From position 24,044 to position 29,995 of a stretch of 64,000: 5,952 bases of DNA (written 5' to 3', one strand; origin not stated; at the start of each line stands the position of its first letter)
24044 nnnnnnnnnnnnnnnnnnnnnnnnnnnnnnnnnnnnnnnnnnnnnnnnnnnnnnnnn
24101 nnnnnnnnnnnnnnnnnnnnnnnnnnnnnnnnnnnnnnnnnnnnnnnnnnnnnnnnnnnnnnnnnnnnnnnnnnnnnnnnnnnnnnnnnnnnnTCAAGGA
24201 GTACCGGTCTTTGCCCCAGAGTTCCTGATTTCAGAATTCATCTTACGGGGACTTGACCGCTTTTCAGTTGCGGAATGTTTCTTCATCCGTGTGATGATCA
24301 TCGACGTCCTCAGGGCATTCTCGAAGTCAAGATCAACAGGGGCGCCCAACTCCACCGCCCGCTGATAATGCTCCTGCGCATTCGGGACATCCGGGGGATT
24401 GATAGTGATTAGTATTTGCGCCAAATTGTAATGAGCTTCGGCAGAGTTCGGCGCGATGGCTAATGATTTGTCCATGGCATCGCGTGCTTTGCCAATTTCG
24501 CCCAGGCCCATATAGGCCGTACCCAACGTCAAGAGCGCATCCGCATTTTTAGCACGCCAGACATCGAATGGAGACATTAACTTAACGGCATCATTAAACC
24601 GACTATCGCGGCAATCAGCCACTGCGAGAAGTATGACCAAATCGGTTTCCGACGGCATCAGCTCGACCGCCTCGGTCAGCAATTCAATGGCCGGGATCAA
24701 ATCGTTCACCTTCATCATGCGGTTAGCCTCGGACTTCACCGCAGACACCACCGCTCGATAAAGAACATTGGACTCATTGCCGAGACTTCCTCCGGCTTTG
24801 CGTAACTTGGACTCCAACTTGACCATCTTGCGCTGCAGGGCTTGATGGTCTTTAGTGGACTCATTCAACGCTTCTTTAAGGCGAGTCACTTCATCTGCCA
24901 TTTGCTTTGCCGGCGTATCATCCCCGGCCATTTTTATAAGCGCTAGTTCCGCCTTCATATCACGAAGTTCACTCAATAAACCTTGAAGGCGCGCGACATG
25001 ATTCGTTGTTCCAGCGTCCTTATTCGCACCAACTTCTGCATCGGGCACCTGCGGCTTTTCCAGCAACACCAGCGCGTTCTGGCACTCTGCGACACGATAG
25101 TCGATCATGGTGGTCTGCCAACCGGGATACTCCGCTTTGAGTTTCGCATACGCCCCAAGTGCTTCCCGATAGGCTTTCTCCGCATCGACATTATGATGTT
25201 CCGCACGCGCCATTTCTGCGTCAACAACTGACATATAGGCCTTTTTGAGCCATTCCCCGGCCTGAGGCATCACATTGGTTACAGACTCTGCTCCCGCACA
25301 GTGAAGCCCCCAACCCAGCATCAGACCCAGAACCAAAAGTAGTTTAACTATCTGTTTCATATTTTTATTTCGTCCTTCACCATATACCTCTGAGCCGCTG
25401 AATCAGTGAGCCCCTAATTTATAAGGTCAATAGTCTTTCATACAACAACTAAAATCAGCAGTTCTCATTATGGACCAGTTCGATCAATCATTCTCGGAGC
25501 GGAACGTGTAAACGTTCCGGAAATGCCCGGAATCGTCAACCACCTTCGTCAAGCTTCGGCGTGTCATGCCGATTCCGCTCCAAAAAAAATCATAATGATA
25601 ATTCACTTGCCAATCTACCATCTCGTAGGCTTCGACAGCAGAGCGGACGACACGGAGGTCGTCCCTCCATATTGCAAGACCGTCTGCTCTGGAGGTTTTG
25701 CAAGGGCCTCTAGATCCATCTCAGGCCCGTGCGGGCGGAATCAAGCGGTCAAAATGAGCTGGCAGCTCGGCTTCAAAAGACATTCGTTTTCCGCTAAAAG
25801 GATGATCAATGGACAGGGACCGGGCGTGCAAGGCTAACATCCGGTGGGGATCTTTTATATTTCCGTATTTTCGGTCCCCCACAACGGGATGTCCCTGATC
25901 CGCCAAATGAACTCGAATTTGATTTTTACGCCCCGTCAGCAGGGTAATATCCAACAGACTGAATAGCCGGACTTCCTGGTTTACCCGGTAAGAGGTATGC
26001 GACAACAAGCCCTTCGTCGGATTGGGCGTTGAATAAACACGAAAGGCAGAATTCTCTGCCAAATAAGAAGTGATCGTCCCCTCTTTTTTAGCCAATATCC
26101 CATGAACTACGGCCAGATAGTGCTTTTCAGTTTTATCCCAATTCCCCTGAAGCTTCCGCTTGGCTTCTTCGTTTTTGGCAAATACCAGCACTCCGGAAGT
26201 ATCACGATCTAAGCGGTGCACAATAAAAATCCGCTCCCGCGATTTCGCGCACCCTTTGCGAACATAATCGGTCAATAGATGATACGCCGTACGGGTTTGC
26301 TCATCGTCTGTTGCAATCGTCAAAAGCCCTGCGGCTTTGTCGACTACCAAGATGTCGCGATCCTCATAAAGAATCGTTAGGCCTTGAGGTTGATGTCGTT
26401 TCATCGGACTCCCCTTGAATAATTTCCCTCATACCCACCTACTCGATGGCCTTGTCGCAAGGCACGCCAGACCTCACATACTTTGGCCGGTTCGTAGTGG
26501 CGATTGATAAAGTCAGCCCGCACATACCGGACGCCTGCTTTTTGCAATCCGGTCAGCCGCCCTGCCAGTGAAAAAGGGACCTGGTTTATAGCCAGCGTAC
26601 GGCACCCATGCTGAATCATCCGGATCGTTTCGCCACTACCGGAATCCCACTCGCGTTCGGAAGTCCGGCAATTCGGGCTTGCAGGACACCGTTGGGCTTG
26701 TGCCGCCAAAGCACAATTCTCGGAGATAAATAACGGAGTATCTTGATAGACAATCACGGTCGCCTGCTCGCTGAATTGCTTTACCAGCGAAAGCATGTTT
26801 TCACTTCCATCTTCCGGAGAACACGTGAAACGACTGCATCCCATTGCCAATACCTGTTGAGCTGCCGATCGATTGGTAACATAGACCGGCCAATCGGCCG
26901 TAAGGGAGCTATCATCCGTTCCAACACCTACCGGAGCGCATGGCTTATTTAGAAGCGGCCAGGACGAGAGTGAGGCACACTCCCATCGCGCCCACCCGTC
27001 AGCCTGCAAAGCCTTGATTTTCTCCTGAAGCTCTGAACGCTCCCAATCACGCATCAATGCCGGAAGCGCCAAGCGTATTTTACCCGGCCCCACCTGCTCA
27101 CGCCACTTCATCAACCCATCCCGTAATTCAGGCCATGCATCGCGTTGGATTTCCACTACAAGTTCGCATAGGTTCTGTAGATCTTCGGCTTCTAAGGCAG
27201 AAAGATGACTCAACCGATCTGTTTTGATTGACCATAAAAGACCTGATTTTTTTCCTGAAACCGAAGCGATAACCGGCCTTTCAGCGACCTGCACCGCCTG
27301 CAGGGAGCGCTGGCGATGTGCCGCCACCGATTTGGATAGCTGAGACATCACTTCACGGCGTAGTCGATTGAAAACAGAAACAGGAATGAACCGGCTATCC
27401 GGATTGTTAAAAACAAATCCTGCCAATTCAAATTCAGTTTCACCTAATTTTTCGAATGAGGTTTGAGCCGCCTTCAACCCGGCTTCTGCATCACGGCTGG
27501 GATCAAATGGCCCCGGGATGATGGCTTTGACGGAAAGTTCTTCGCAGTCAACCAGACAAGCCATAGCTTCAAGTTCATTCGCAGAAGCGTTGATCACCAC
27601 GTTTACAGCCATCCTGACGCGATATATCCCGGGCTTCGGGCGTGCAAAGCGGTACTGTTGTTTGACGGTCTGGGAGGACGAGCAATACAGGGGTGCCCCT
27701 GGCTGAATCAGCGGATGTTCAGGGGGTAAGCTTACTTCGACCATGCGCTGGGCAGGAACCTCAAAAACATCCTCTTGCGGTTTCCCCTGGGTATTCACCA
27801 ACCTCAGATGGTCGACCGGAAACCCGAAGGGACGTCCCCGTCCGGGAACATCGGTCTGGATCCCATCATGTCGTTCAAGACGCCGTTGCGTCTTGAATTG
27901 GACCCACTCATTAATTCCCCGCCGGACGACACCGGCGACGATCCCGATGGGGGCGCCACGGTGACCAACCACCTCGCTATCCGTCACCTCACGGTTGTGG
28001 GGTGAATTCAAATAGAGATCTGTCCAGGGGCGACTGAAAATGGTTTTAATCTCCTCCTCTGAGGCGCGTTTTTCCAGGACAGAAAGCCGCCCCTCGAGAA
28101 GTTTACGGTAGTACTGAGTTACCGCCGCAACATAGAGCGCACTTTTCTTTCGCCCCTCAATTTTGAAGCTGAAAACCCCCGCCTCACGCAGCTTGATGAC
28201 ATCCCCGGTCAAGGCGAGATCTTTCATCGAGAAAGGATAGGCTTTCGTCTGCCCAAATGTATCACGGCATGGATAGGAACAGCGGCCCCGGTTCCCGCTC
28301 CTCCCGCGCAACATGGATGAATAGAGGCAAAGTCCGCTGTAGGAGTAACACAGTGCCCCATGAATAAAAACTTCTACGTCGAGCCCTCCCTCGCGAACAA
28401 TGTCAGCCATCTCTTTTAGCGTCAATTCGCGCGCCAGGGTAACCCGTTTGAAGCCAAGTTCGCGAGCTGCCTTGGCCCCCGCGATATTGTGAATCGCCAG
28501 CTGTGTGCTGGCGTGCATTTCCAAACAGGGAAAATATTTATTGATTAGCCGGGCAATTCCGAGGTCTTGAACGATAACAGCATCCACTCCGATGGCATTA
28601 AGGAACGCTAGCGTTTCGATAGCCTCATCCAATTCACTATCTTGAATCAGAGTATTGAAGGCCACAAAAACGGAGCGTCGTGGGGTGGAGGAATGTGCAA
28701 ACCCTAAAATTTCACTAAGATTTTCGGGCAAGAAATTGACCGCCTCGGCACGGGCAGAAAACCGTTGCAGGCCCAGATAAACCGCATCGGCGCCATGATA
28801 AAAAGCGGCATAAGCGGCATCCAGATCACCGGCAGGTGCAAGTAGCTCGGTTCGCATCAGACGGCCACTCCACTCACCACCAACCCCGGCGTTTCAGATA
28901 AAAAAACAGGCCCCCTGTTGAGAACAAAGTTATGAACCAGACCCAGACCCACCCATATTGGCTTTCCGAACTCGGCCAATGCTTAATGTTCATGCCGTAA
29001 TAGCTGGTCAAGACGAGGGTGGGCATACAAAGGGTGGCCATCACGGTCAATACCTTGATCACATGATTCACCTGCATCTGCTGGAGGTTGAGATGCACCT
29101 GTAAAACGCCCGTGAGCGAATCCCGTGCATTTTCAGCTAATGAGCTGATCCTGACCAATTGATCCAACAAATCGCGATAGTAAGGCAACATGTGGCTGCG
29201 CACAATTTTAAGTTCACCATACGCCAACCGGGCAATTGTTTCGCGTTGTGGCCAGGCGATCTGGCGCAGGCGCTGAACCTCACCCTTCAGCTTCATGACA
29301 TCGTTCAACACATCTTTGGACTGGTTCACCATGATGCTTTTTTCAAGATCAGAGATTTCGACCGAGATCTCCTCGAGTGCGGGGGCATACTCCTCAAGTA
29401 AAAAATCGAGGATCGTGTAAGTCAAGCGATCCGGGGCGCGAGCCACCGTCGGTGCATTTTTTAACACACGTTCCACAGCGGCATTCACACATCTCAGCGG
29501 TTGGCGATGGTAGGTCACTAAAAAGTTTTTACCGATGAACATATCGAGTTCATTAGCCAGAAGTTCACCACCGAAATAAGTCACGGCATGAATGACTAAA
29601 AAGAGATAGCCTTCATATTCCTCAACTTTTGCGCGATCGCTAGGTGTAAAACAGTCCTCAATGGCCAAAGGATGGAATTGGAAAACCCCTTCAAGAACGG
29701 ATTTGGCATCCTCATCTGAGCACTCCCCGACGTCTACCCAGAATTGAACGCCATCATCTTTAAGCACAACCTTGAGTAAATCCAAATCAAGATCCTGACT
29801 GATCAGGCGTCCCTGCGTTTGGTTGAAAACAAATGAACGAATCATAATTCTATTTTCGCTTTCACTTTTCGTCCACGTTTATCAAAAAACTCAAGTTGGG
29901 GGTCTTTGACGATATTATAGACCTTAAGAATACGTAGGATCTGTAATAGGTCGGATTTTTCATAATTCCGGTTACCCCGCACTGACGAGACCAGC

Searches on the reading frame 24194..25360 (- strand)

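Call 49: search_protein_families(library=pfam, proteins=[window:24194-25360:-], max_evalue=0.0001)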
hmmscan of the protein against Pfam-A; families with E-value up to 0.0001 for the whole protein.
window:24194-25360:- (388 aa): 8 families
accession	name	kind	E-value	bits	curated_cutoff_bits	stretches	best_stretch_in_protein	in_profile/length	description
PF07719.23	TPR_2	-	6.6e-12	45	27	1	273-305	1-33/34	Tetratricopeptide repeat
PF14559.12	TPR_19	-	7.4e-09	36.3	25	0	270-316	22-68/68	Tetratricopeptide repeat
PF23914.1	TPR_CcmH_CycH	-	2e-08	34.7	42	1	271-336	48-114/158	Cytochrome c-type biogenesis protein H TPR domain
PF00515.34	TPR_1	-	7.6e-08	32.3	27.8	0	273-305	1-33/34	Tetratricopeptide repeat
PF13428.12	TPR_14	-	4.5e-07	30.3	23.5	1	274-316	2-44/44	Tetratricopeptide repeat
PF13431.12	TPR_17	-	4.8e-07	30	24.4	0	296-335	2-32/34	Tetratricopeptide repeat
PF13181.12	TPR_8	-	5.9e-06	26.5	25.7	0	273-305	1-33/34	Tetratricopeptide repeat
PF13174.12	TPR_6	-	2.7e-05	25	26.3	0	274-306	1-33/33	Tetratricopeptide repeat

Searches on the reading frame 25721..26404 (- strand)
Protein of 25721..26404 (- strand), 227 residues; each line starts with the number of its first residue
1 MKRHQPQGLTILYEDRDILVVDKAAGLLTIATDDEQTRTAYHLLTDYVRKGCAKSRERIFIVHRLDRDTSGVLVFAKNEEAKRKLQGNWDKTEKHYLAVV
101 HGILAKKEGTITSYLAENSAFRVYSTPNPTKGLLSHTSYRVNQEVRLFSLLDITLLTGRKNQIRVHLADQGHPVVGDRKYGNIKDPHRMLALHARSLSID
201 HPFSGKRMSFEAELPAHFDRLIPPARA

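Call 49: search_protein_families(library=pfam, proteins=[window:25721-26404:-], max_evalue=0.0001)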
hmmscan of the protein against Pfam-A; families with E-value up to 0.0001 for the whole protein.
window:25721-26404:- (227 aa): 1 family
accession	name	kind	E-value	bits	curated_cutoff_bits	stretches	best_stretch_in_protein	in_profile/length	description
PF00849.27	PseudoU_synth_2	-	4.2e-26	92.4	26.8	1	17-168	1-151/152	RNA pseudouridylate synthase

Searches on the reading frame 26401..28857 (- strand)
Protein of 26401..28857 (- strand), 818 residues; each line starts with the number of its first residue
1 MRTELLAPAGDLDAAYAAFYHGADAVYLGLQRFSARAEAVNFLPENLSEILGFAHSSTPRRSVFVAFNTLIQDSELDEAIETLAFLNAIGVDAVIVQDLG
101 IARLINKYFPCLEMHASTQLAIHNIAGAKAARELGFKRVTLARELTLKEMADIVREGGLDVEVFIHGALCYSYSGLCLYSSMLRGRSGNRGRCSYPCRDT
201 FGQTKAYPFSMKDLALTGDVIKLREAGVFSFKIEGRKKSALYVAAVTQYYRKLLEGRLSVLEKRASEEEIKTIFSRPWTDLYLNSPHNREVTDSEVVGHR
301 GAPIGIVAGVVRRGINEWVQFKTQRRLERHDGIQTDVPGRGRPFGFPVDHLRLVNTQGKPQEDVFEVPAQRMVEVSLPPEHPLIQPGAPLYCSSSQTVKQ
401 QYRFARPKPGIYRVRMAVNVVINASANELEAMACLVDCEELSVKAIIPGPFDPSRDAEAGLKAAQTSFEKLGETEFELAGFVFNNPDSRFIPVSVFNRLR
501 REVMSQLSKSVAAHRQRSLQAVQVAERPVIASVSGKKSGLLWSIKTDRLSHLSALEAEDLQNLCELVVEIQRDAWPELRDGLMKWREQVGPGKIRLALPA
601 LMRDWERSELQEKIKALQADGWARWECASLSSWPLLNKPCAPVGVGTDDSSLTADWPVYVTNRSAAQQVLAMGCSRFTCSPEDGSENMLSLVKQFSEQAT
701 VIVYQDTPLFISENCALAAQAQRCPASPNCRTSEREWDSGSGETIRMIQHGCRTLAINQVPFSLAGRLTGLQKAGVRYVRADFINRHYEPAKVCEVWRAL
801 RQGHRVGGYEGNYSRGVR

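Call 50: search_protein_families(library=pfam, proteins=[window:26401-28857:-], max_evalue=0.0001)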
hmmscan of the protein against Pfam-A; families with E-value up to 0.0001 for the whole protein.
window:26401-28857:- (818 aa): 2 families
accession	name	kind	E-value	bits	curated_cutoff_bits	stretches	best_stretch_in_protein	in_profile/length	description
PF01136.24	Peptidase_U32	-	4.7e-65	219.6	22.4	1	76-285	1-229/233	Peptidase family U32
PF12392.13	DUF3656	-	2e-10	41.7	22.1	1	414-510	23-107/109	Collagenase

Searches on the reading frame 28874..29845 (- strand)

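Call 50: search_protein_families(library=pfam, proteins=[window:28874-29845:-], max_evalue=0.0001)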
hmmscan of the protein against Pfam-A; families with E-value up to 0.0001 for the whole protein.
window:28874-29845:- (323 aa): 1 family
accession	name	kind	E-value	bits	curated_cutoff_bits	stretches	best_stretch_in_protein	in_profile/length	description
PF01544.23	CorA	-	6e-62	210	27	1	36-319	6-292/292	CorA-like Mg2+ transporter protein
